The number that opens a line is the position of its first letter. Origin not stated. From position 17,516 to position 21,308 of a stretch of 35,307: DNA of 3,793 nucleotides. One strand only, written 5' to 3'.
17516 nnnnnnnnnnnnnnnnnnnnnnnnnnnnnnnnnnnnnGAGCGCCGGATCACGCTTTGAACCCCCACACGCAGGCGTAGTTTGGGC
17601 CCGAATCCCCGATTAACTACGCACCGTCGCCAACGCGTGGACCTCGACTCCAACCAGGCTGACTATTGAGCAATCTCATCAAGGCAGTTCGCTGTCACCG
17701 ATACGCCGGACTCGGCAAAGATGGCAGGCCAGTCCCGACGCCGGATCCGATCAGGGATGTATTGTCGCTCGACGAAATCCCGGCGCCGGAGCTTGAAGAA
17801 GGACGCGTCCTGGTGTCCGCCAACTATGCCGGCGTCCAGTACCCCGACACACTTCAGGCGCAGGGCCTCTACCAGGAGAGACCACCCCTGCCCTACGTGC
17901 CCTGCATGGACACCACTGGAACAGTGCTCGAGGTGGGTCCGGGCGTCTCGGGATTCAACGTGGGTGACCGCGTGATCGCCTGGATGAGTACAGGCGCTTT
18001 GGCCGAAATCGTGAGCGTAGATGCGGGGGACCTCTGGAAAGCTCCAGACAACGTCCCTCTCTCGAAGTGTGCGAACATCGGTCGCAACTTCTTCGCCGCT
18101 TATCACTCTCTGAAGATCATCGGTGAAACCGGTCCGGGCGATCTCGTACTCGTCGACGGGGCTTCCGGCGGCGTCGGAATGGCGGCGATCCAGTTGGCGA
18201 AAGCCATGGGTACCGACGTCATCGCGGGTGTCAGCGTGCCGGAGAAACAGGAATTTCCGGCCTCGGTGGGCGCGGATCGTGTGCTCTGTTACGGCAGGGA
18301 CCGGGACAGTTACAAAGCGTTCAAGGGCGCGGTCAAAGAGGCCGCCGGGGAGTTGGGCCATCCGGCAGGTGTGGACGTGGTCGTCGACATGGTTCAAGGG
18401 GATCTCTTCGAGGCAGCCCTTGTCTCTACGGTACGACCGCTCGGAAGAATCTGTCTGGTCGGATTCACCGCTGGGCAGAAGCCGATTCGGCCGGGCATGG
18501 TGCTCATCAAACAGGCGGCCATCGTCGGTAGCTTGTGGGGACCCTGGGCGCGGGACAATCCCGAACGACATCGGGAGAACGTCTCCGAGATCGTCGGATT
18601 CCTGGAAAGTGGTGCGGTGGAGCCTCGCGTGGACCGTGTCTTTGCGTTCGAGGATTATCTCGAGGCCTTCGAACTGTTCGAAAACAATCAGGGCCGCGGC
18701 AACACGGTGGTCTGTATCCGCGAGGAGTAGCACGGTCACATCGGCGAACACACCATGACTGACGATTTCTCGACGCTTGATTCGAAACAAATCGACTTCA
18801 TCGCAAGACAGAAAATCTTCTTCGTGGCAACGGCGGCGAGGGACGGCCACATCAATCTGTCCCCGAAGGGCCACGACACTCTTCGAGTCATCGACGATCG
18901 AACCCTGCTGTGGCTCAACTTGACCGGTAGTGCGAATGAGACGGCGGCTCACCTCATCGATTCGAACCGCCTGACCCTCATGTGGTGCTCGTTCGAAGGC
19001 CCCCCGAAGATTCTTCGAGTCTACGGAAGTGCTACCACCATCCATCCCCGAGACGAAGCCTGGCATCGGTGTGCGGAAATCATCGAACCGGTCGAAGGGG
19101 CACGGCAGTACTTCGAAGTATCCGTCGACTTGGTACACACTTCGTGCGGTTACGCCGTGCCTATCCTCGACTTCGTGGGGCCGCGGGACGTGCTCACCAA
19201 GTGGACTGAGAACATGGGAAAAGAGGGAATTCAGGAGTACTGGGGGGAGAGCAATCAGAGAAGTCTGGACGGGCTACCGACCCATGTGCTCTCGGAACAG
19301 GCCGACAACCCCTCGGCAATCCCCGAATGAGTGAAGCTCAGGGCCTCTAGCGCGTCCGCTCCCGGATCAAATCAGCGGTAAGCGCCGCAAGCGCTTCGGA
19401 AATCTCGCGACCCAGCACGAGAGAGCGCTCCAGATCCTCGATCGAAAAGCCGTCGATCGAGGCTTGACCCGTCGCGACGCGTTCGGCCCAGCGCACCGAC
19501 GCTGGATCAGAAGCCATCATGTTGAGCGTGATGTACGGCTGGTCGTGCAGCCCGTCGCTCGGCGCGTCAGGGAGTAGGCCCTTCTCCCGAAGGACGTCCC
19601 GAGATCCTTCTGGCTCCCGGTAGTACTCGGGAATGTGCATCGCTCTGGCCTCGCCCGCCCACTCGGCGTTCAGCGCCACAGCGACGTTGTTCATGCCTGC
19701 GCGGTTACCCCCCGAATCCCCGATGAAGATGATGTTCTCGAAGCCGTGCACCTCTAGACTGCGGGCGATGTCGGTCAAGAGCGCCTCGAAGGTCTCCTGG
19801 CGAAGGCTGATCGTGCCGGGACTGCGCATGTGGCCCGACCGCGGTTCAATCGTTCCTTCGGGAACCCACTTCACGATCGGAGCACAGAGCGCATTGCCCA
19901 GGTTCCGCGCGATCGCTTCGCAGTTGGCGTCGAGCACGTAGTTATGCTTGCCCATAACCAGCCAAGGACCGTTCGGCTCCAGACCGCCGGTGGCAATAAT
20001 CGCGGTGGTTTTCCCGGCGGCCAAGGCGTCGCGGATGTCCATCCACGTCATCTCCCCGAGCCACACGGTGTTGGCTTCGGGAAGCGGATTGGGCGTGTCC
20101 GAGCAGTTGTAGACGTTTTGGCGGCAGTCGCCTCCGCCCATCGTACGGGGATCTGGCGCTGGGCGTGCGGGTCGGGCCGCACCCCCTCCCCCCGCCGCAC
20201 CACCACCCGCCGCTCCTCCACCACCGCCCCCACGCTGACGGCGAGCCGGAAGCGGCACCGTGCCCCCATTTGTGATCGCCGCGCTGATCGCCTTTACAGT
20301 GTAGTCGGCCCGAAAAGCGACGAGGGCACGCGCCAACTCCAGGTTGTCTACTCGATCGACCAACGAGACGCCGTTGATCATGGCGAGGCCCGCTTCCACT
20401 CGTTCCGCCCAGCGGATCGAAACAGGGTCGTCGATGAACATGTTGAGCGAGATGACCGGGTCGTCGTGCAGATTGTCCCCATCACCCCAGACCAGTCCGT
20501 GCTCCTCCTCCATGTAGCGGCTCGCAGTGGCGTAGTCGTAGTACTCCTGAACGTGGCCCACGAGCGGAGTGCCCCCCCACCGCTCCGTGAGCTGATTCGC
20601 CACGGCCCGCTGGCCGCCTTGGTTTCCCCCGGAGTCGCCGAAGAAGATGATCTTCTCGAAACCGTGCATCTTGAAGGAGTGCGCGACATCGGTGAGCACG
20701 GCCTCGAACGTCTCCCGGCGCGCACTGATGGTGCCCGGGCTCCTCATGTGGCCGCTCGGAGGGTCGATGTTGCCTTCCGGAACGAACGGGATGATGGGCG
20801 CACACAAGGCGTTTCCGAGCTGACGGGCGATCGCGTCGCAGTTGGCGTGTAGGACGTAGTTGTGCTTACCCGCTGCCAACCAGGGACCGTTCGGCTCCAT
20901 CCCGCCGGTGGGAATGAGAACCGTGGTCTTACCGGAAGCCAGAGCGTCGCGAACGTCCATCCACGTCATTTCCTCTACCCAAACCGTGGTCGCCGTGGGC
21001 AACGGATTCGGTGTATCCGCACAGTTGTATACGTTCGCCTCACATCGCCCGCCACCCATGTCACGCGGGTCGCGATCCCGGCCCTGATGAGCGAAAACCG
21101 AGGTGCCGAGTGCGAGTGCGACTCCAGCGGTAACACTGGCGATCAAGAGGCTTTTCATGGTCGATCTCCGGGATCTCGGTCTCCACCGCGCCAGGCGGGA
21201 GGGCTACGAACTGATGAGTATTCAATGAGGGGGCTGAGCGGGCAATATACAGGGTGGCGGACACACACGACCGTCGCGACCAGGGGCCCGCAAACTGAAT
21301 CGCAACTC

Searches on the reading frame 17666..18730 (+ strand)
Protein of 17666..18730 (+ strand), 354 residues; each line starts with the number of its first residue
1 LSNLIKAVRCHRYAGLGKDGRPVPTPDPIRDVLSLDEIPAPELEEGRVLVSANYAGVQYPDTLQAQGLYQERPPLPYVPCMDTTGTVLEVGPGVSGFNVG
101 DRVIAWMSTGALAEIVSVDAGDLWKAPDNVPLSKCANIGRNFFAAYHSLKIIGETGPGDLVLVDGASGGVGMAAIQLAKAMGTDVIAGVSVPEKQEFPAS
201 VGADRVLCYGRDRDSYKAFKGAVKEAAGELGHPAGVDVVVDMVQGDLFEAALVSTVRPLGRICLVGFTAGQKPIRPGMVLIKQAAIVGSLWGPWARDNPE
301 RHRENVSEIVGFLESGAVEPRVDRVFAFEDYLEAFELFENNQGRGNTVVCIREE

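Call 17: search_protein_families(library=pfam, proteins=[window:17666-18730:+], max_evalue=0.001)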
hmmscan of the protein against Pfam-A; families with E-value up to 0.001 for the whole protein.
window:17666-18730:+ (354 aa): 3 families
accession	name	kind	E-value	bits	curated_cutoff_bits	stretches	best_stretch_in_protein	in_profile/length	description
PF00107.32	ADH_zinc_N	-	4.6e-21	75.6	31.8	1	169-293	1-116/129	Zinc-binding dehydrogenase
PF13602.12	ADH_zinc_N_2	-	2.3e-14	54.9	27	1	220-349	15-134/134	Zinc-binding dehydrogenase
PF08240.17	ADH_N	-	2.6e-14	53.8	23.5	1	45-128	2-104/104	Alcohol dehydrogenase GroES-like domain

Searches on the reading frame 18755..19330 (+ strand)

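Call 17: search_protein_families(library=pfam, proteins=[window:18755-19330:+], max_evalue=0.001)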
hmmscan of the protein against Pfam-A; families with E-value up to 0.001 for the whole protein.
window:18755-19330:+ (191 aa): 1 family
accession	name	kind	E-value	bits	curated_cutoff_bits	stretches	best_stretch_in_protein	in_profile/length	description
PF01243.27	PNPOx_N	-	6.2e-11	43.2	28.1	1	14-130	7-119/120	Pyridoxamine 5'-phosphate oxidase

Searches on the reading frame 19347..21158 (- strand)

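Call 17: search_protein_families(library=pfam, proteins=[window:19347-21158:-], max_evalue=0.001)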
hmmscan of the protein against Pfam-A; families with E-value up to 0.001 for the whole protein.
window:19347-21158:- (603 aa): 2 families
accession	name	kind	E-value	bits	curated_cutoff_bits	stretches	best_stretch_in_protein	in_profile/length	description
PF02633.19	Creatininase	-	7e-54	183.2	31.3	2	369-565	2-187/238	Creatinine amidohydrolase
PF13242.12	Hydrolase_like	-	0.00019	21.7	22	0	460-504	9-58/75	HAD-hyrolase-like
